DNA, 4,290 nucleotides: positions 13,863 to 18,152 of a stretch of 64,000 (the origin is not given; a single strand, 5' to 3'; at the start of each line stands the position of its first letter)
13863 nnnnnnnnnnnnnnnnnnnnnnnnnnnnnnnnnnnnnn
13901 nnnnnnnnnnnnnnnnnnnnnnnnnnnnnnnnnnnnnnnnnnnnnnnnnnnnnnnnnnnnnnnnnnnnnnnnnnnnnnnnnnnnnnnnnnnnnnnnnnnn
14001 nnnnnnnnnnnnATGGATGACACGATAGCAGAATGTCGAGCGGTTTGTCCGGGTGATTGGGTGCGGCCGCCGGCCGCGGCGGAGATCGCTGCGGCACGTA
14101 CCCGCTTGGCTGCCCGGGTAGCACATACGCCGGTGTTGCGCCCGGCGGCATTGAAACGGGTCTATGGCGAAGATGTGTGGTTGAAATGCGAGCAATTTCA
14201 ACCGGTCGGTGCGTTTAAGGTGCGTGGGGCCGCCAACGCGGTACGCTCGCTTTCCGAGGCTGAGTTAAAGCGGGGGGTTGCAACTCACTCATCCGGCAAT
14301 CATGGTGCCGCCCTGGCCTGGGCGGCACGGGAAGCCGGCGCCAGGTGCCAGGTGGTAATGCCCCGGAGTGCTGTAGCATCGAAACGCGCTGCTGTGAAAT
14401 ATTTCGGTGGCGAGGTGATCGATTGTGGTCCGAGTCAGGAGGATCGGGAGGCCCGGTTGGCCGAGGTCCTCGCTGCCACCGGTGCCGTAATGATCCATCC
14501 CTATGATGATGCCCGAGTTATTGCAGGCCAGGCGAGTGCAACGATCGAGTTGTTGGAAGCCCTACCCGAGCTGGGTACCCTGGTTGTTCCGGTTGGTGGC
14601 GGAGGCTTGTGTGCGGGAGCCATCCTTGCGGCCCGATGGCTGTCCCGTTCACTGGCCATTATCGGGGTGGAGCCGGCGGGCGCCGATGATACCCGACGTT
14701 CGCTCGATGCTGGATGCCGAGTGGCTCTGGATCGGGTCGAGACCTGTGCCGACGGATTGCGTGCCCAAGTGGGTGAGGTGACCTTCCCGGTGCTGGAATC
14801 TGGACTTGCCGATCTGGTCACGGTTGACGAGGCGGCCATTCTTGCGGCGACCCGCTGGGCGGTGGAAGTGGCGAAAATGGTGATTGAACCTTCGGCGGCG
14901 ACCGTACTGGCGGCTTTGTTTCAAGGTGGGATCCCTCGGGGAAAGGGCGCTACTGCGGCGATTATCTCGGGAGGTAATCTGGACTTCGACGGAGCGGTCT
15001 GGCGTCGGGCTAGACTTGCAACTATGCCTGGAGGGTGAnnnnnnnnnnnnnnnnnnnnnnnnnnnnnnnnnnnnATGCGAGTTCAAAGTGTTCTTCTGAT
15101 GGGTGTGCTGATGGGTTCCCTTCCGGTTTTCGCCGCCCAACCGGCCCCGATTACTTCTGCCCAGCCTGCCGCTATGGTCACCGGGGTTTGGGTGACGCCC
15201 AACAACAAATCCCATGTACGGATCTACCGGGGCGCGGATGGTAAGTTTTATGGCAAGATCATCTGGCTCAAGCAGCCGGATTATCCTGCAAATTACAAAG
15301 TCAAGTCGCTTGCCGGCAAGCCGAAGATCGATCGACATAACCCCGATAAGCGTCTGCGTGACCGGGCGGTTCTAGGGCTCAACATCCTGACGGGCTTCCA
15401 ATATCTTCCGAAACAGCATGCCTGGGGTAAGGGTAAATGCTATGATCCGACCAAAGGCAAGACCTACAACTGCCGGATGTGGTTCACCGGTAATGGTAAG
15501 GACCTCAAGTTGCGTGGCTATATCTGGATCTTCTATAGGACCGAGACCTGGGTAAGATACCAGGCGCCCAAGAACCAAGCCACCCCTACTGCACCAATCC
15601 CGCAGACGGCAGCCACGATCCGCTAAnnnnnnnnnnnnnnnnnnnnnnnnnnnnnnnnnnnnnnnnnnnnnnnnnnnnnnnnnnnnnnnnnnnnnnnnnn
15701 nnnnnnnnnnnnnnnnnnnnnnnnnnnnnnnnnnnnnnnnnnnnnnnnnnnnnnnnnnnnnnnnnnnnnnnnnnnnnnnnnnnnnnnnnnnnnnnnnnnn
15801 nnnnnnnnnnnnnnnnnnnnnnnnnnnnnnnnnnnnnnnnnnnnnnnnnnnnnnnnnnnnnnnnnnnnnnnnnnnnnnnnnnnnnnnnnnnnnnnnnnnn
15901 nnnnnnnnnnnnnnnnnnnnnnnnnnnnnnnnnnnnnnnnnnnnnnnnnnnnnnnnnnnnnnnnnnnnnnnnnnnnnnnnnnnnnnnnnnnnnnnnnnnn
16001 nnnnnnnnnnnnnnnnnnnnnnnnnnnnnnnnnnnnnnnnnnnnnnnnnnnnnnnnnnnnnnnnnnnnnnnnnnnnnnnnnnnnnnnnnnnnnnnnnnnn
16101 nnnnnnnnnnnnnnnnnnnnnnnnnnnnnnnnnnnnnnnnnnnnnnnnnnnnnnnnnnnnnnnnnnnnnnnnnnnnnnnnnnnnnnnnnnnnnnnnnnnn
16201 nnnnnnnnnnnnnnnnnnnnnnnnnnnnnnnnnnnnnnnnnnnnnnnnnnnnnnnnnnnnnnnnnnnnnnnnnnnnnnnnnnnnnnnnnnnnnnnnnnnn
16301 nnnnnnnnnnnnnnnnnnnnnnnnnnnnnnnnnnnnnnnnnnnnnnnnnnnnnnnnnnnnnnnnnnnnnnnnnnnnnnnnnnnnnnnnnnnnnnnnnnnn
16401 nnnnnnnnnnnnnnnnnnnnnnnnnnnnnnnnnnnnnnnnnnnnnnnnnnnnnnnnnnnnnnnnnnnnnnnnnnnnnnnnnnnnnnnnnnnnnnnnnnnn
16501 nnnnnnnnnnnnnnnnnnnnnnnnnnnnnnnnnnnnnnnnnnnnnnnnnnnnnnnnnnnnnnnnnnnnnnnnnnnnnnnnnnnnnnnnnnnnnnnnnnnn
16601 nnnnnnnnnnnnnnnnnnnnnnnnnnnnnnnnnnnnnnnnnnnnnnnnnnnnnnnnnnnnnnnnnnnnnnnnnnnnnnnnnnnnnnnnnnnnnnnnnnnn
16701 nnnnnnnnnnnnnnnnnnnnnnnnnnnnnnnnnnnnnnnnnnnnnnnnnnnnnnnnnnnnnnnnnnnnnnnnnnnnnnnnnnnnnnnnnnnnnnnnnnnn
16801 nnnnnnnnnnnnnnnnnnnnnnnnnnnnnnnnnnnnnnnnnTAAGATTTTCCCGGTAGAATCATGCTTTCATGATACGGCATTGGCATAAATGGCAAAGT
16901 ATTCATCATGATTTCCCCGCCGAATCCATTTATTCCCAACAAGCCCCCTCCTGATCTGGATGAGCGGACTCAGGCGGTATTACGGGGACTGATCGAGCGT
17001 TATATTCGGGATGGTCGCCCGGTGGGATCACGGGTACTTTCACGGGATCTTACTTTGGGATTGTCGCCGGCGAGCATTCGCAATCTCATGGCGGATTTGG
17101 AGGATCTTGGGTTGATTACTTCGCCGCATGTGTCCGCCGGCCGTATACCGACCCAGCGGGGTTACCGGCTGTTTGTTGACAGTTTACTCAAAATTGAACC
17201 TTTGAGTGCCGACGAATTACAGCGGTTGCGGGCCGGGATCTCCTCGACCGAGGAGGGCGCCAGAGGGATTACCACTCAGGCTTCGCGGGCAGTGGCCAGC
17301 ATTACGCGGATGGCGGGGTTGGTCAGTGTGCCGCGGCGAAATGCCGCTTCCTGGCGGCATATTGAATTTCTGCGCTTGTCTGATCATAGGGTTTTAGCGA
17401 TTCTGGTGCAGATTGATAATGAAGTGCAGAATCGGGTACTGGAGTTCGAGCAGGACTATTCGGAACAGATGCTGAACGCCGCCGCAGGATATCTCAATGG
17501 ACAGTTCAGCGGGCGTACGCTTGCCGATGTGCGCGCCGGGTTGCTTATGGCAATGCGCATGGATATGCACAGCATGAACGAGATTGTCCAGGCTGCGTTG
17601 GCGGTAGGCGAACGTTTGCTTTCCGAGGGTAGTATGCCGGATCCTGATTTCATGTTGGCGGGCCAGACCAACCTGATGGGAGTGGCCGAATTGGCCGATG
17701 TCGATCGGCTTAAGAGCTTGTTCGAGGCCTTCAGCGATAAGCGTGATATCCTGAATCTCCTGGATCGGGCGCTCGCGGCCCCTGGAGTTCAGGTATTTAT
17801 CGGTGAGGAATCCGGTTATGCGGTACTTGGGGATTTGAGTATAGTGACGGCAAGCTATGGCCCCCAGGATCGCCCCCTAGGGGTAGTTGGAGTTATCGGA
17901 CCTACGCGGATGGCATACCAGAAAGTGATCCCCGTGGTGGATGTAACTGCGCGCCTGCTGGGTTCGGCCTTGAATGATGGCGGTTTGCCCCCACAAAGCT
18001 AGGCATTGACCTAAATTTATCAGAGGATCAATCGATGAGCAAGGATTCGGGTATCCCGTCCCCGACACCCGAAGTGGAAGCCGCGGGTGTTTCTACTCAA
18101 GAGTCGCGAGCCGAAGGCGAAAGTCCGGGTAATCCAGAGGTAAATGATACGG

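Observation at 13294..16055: Two copies of a ~110-nt bipartite intergenic repeat bracket a 2.6-kb three-gene islet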

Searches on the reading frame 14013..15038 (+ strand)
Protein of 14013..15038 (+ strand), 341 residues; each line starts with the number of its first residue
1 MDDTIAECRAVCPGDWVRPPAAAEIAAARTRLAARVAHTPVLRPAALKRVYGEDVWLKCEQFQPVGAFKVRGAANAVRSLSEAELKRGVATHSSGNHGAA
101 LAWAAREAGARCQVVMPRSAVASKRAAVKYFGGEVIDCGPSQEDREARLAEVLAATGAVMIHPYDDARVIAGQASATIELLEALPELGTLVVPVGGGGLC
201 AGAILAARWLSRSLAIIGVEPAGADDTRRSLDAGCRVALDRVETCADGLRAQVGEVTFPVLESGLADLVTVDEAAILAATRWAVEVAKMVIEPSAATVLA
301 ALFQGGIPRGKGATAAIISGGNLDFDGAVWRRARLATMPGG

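Call 13: search_protein_families(library=pfam, proteins=[window:14013-15038:+], max_evalue=0.01)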
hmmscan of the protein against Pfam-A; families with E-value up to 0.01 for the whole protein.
window:14013-15038:+ (341 aa): 2 families
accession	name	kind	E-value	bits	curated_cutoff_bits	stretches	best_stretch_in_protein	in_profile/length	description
PF00291.31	PALP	-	4.4e-69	233.5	35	1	36-318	5-293/295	Pyridoxal-phosphate dependent enzyme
PF04127.22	DFP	-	0.0014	18.9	22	1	87-123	21-57/186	DNA/pantothenate metabolism flavoprotein C-terminal domain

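Call 18: find_homologous_proteins(query=window:14013-15038:+, max_evalue=1e-40)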
Query window:14013-15038:+ (341 aa): 7347 proteins with E <= 1e-40 among 8000 candidates; the best 120 are listed.
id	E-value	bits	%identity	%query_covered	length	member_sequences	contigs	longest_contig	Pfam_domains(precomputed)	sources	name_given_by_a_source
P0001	1.0e-188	645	89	100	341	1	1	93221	PF00291.32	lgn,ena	-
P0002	9.1e-130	451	71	91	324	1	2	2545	PF00291.32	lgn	-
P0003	2.8e-129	450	67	97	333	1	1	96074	PF00291.32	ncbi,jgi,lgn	jgi:threonine dehydratase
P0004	8.9e-129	448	70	94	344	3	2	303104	PF00291.32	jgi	-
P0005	1.0e-128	448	69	94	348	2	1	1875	PF00291.32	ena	-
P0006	3.7e-128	446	68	96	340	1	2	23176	PF00291.32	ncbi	ncbi:MAG: threonine ammonia-lyase [Gammaproteobacteria bacterium]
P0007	6.9e-128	445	66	95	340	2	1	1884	PF00291.32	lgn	-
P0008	1.0e-127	444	68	93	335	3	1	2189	PF00291.32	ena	-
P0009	1.3e-127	444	69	93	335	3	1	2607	PF00291.32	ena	-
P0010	5.8e-127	442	69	93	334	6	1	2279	PF00291.32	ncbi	-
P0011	1.6e-126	441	67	94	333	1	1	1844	PF00291.32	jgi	-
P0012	5.7e-126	439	65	97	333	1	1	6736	PF00291.32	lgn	-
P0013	6.5e-126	438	68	89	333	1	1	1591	PF00291.32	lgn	-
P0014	1.1e-125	438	69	92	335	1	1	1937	PF00291.32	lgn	-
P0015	3.7e-125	436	67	93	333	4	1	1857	PF00291.32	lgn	-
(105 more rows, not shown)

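Call 19: find_encoding_contigs(protein=P0001, flank=10000, max_places=3)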
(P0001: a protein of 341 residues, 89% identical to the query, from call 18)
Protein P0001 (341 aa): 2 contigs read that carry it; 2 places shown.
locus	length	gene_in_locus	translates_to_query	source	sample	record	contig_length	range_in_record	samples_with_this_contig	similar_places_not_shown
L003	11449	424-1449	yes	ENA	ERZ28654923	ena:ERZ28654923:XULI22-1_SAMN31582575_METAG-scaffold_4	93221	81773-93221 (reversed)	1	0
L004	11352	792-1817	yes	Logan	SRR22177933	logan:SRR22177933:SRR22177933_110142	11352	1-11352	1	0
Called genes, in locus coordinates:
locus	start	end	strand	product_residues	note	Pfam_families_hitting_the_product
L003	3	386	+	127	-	?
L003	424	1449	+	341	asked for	PF00291:PALP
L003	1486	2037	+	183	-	PF09917:DUF2147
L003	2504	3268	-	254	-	PF00106:adh_short, PF08659:KR, PF13561:adh_short_C2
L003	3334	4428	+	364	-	PF01628:HrcA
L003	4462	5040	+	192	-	PF01025:GrpE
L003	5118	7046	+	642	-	PF00012:HSP70, PF06723:MreB_Mbl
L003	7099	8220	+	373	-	-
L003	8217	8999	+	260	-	PF01113:DapB_N, PF05173:DapB_C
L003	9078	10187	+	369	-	PF00988:CPSase_sm_chain, PF00117:GATase, PF07722:Peptidase_C26 (faint)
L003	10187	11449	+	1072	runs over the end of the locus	PF25596:CPSase_L_D1, PF02655:ATP-grasp_3 (faint), PF02786:CPSase_L_D2, PF02787:CPSase_L_D3, PF25596:CPSase_L_D1, PF02222:ATP-grasp (weak), PF02786:CPSase_L_D2, PF02142:MGS, +3 more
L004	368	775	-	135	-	PF00581:Rhodanese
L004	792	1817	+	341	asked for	PF00291:PALP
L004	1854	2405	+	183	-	PF09917:DUF2147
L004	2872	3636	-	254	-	PF00106:adh_short, PF08659:KR, PF13561:adh_short_C2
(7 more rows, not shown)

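Call 20: find_encoding_contigs(protein=P0004, flank=10000, max_places=3)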
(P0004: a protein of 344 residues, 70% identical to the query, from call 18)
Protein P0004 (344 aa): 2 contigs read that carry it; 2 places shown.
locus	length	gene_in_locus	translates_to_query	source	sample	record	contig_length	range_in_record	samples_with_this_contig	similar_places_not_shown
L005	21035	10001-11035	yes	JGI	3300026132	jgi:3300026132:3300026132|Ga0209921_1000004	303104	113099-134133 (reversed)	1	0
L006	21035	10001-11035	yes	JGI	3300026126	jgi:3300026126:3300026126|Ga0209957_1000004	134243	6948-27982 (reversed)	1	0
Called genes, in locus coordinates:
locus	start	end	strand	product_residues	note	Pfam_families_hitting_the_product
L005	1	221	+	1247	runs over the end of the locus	PF00270:DEAD (faint), PF13401:AAA_22 (faint), PF00271:Helicase_C, PF21010:HA2_C, PF07717:OB_NTP_bind, PF11898:DUF3418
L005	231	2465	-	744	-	PF17804:TSP_NTD, PF00595:PDZ, PF17820:PDZ_6 (weak), PF03572:Peptidase_S41, PF11818:DUF3340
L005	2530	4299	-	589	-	PF17297:PEPCK_N, PF00821:PEPCK_GTP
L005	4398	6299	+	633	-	PF00270:DEAD (faint), PF06733:DEAD_2 (weak), PF13307:Helicase_C_2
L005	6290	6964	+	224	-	PF00814:TsaD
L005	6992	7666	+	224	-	PF00072:Response_reg, PF00486:Trans_reg_C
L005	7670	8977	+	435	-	PF11808:PhoR, PF00989:PAS (weak), PF13188:PAS_8 (weak), PF08448:PAS_4 (weak), PF00512:HisKA, PF02518:HATPase_c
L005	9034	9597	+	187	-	PF00929:RNase_T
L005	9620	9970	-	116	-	PF00581:Rhodanese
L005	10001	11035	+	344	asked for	PF00291:PALP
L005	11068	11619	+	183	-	PF09917:DUF2147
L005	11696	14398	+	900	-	PF00675:Peptidase_M16, PF05193:Peptidase_M16_C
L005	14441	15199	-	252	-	PF00106:adh_short, PF01370:Epimerase (faint), PF08659:KR, PF13561:adh_short_C2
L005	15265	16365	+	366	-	PF01628:HrcA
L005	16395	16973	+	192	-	PF01025:GrpE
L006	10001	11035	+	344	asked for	PF00291:PALP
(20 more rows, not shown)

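Call 21: find_encoding_contigs(protein=P0003, flank=10000, max_places=3)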
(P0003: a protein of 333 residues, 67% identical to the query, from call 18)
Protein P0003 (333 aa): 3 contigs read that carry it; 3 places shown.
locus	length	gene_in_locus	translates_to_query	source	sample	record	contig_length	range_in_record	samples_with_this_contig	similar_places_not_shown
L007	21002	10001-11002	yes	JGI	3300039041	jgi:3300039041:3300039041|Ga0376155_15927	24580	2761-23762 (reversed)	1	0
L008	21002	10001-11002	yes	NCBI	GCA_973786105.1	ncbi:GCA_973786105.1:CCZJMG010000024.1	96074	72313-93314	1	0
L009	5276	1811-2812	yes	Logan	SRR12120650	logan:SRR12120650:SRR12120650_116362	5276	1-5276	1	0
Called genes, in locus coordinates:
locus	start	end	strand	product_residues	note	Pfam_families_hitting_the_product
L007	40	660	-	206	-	-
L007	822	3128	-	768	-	PF17804:TSP_NTD, PF00595:PDZ, PF13180:PDZ_2 (faint), PF17820:PDZ_6 (weak), PF03572:Peptidase_S41, PF11818:DUF3340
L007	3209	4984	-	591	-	PF17297:PEPCK_N, PF00821:PEPCK_GTP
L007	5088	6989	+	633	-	PF00270:DEAD (weak), PF06733:DEAD_2 (faint), PF13307:Helicase_C_2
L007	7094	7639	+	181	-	PF00814:TsaD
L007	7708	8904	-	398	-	PF02412:TSP_3 (faint), PF00691:OmpA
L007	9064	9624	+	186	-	PF00929:RNase_T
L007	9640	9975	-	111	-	PF00581:Rhodanese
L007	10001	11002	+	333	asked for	PF00291:PALP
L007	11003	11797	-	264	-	PF02673:BacA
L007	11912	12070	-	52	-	-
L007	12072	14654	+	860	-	PF00675:Peptidase_M16, PF05193:Peptidase_M16_C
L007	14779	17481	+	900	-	PF00675:Peptidase_M16, PF05193:Peptidase_M16_C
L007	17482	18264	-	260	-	PF00106:adh_short, PF08659:KR, PF01370:Epimerase (faint), PF13561:adh_short_C2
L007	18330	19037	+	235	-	PF00753:Lactamase_B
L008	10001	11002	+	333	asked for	PF00291:PALP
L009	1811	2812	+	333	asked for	PF00291:PALP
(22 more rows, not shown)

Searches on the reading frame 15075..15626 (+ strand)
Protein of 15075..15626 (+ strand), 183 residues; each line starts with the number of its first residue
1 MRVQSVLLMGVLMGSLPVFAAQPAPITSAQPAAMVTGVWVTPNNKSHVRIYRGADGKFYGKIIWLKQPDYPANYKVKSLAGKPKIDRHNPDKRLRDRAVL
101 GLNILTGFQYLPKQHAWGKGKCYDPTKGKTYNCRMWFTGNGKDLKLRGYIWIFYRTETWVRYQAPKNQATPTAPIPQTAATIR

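Call 12: find_encoding_contigs(protein=window:15075-15626:+, flank=10000, max_places=10)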
Protein window:15075-15626:+ (183 aa): 3 contigs read that carry it; 2 places shown.
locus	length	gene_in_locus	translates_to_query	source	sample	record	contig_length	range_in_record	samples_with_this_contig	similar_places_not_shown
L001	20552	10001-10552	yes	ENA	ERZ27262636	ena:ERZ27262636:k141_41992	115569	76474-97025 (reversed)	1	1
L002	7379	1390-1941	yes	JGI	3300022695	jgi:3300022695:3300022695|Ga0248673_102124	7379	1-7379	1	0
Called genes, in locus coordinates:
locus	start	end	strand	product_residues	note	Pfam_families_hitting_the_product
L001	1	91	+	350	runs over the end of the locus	PF02445:NadA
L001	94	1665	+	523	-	PF00890:FAD_binding_2, PF03486:HI0933_like (faint), PF07992:Pyr_redox_2 (faint), PF02910:Succ_DH_flav_C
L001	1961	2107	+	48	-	-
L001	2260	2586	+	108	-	-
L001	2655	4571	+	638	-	PF00270:DEAD, PF13307:Helicase_C_2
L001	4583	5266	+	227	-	PF00814:TsaD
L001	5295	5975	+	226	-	PF00072:Response_reg, PF00486:Trans_reg_C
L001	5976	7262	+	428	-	PF08448:PAS_4 (faint), PF00512:HisKA, PF02518:HATPase_c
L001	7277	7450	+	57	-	-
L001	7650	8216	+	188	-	PF00929:RNase_T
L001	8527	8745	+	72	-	-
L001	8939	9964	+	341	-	PF00291:PALP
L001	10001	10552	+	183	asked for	PF09917:DUF2147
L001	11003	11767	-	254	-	PF00106:adh_short, PF08659:KR, PF13561:adh_short_C2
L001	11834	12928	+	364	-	PF01628:HrcA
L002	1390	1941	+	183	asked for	PF09917:DUF2147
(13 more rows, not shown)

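Call 13: search_protein_families(library=pfam, proteins=[window:15075-15626:+], max_evalue=0.01)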
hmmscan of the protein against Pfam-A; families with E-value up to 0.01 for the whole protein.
window:15075-15626:+ (183 aa): 1 family
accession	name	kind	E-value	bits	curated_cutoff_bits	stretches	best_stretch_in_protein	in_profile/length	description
PF09917.15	DUF2147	-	3.2e-31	108.7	27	1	37-161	1-112/112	Uncharacterized protein conserved in bacteria (DUF2147)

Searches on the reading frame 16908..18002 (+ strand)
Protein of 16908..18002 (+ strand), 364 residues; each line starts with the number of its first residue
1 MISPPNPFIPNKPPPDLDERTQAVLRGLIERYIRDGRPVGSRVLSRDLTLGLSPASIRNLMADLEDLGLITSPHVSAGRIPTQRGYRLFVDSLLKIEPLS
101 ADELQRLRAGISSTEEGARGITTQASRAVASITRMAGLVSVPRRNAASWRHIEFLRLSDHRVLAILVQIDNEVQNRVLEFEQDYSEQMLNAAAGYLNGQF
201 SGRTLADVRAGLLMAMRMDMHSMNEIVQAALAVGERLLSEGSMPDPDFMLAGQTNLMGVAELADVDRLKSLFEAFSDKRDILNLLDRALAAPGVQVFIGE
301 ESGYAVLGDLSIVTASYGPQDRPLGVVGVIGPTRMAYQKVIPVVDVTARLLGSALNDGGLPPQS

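Call 13: search_protein_families(library=pfam, proteins=[window:16908-18002:+], max_evalue=0.01)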
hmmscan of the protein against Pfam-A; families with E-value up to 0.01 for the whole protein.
window:16908-18002:+ (364 aa): 2 families
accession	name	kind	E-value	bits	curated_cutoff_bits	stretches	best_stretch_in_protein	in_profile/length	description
PF01628.27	HrcA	-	2.6e-58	197.9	22.2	1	123-341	5-215/215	HrcA protein C terminal domain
PF03444.21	HrcA_DNA-bdg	-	6.6e-05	22.9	21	1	19-88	4-72/79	Winged helix-turn-helix transcription repressor, HrcA DNA-binding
